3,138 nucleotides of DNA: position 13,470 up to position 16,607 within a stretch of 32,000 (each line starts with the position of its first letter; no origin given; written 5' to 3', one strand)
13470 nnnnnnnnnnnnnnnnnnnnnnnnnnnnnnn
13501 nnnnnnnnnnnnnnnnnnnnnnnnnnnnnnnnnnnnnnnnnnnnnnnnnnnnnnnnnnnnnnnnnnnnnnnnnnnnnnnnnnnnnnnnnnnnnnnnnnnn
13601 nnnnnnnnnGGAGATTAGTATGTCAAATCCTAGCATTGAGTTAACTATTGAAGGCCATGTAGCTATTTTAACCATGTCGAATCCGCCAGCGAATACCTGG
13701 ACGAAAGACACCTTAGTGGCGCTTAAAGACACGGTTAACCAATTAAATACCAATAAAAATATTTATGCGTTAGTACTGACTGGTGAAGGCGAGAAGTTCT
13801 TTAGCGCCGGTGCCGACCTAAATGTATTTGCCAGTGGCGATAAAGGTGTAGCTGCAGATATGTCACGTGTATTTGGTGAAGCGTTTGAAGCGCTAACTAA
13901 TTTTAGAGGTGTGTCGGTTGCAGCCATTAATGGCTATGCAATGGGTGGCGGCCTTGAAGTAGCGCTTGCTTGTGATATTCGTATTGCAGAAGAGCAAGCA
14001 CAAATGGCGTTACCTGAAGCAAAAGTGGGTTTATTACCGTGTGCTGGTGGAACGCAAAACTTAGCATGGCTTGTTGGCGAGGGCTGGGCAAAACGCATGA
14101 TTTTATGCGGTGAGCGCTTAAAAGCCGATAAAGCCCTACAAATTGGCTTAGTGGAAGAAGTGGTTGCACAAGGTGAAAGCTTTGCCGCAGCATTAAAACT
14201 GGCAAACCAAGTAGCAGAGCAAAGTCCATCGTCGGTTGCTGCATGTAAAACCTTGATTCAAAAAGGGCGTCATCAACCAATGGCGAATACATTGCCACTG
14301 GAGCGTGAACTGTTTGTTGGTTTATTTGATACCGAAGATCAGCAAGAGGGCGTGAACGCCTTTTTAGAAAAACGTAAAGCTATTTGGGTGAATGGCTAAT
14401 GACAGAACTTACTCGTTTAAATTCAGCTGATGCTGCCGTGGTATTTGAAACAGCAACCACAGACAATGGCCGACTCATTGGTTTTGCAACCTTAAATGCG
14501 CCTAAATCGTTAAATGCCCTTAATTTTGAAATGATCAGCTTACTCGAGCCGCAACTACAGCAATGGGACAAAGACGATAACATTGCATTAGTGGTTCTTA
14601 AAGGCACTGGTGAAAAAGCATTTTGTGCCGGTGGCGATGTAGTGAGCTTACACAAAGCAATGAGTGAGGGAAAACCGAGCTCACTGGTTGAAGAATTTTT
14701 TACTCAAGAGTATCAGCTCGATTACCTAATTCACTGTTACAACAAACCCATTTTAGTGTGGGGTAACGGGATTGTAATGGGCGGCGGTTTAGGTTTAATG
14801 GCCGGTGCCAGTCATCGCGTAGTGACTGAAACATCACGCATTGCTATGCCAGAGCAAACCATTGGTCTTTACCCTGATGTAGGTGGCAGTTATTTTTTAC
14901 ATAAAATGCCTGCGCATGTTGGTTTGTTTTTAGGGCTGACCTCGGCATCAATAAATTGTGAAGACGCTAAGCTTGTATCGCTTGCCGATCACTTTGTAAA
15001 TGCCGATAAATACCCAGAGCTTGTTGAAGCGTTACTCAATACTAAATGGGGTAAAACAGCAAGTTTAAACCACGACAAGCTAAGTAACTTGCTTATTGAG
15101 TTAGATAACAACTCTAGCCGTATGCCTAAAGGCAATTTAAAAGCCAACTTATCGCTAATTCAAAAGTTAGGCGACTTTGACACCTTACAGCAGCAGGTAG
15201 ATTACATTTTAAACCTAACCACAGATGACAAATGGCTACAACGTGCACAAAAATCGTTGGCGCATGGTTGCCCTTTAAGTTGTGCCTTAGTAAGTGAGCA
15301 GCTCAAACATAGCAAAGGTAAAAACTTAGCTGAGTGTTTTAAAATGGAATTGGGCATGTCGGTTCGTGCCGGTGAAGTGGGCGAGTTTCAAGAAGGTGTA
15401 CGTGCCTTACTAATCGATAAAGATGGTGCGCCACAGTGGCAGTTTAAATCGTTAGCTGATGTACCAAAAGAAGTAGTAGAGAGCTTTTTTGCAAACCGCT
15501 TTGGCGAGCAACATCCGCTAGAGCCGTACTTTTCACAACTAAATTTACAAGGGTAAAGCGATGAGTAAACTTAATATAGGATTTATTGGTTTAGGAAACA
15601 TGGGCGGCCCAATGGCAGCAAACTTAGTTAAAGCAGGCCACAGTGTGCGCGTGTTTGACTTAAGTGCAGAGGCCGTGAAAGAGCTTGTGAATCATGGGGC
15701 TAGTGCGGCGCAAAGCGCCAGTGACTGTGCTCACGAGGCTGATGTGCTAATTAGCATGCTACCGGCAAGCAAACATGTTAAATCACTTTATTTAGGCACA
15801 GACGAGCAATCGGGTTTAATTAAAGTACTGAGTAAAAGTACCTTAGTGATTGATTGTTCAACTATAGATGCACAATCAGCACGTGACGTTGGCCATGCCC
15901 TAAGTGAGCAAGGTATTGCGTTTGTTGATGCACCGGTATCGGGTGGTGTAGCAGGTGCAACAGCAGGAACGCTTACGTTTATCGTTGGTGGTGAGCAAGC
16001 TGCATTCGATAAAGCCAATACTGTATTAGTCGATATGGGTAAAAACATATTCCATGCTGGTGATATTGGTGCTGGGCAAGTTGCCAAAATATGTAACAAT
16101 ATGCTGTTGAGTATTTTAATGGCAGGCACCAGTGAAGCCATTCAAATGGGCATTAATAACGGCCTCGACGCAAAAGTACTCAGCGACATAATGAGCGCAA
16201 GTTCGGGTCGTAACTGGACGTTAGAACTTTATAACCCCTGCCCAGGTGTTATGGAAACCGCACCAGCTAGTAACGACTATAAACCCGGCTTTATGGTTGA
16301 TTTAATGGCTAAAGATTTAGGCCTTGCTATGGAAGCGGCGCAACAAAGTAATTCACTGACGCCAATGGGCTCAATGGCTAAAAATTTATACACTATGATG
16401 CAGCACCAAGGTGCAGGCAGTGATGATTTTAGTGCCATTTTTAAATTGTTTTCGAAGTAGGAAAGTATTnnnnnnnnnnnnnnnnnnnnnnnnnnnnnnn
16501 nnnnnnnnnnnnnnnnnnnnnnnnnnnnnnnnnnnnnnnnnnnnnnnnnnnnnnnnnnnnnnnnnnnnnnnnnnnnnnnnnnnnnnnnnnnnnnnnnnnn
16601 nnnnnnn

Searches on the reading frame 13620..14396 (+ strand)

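Call 36: search_protein_families(library=pfam, proteins=[window:13620-14396:+], max_evalue=0.00001)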
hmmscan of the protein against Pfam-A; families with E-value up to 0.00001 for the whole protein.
window:13620-14396:+ (259 aa): 2 families
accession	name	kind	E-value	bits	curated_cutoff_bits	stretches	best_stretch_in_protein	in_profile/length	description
PF00378.25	ECH_1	-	4.4e-59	200.3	27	1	10-256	2-248/251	Enoyl-CoA hydratase/isomerase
PF16113.10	ECH_2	-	7.4e-32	111.6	27.2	1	17-185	4-175/335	Enoyl-CoA hydratase/isomerase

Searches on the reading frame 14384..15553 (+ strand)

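Call 36: search_protein_families(library=pfam, proteins=[window:14384-15553:+], max_evalue=0.00001)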
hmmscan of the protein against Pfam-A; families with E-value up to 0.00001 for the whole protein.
window:14384-15553:+ (390 aa): 2 families
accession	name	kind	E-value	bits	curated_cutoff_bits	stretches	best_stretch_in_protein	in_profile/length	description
PF16113.10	ECH_2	-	6.3e-115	384.7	27.2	1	32-369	1-335/335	Enoyl-CoA hydratase/isomerase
PF00378.25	ECH_1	-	1.3e-23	84.1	27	1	35-210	9-179/251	Enoyl-CoA hydratase/isomerase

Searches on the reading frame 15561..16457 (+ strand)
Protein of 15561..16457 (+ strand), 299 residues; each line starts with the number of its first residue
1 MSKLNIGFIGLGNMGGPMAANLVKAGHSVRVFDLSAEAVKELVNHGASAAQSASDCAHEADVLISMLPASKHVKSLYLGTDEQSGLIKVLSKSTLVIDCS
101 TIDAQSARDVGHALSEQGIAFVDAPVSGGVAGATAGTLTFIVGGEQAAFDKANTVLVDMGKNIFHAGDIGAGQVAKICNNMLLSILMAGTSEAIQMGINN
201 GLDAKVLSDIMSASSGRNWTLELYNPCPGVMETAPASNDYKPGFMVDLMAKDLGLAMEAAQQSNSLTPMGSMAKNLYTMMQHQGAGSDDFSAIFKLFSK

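Call 36: search_protein_families(library=pfam, proteins=[window:15561-16457:+], max_evalue=0.00001)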
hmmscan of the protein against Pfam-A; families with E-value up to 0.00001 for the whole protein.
window:15561-16457:+ (299 aa): 3 families
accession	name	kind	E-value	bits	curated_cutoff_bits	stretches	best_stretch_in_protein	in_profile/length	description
PF03446.21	NAD_binding_2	-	5.8e-54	182.9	21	1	5-167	1-161/161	NAD binding domain of 6-phosphogluconate dehydrogenase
PF14833.11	NAD_binding_11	-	4.7e-31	108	30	1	170-296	1-121/122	NAD-binding of NADP-dependent 3-hydroxyisobutyrate dehydrogenase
PF03807.23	F420_oxidored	-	3.2e-09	37.7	21.6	1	6-79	2-79/94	NADP oxidoreductase coenzyme F420-dependent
